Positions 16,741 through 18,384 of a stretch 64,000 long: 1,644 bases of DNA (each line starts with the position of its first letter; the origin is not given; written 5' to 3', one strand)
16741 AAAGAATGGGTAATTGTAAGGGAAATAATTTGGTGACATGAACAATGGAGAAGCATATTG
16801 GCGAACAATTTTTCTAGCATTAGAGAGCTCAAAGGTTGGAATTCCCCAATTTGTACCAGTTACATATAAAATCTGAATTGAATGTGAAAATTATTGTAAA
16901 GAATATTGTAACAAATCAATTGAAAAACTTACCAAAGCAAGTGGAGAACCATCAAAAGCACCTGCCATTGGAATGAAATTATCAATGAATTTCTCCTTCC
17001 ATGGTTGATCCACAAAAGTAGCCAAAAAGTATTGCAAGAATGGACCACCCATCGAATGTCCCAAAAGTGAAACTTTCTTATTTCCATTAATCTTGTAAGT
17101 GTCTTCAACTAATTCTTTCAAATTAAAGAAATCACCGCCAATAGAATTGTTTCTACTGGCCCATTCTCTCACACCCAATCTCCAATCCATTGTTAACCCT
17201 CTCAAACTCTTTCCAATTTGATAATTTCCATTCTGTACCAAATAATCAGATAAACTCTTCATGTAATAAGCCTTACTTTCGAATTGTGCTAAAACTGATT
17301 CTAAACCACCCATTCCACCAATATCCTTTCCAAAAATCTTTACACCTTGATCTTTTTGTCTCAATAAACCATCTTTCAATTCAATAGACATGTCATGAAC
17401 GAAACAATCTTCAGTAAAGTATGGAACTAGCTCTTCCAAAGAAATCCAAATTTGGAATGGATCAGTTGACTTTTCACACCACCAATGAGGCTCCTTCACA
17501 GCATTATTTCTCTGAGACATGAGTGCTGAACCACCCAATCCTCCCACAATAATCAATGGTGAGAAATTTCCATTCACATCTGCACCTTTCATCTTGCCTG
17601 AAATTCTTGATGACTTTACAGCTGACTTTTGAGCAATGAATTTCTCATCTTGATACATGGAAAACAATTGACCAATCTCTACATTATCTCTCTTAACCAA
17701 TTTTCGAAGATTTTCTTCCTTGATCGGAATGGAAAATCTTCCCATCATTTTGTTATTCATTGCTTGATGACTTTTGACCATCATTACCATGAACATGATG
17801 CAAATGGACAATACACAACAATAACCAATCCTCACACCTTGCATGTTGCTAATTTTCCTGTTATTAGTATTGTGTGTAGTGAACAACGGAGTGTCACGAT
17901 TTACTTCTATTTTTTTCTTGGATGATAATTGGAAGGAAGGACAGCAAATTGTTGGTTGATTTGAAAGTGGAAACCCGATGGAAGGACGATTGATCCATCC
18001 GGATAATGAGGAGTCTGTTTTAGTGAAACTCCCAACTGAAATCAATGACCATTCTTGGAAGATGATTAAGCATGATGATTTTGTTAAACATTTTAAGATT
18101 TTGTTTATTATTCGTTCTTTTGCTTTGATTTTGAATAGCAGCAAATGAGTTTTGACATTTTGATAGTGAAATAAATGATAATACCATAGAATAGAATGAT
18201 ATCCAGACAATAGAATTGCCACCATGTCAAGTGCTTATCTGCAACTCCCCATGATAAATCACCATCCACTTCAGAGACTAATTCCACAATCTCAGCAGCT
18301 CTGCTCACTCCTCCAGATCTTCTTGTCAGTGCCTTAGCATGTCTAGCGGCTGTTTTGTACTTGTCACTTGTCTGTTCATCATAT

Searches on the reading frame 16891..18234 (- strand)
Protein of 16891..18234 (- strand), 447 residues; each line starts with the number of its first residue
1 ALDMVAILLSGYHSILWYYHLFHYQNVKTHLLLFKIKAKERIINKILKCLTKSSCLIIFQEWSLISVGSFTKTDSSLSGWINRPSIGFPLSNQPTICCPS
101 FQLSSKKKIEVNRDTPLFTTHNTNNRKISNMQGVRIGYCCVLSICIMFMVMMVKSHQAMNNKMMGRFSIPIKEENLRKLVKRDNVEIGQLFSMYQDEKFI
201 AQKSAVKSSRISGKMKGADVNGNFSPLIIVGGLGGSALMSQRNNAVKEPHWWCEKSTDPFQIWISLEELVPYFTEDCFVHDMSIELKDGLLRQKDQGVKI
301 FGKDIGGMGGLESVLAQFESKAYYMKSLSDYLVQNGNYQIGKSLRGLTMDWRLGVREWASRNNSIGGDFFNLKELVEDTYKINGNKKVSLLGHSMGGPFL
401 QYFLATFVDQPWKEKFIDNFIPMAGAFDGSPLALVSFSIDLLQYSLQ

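Call 8: search_protein_families(library=pfam, max_evalue=0.001, proteins=[window:16891-18234:-])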
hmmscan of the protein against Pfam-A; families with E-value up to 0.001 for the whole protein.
window:16891-18234:- (447 aa): 1 family
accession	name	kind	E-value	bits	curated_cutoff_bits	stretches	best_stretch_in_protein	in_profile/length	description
PF02450.21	LCAT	-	4.8e-24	85.8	21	1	261-435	5-170/392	Lecithin:cholesterol acyltransferase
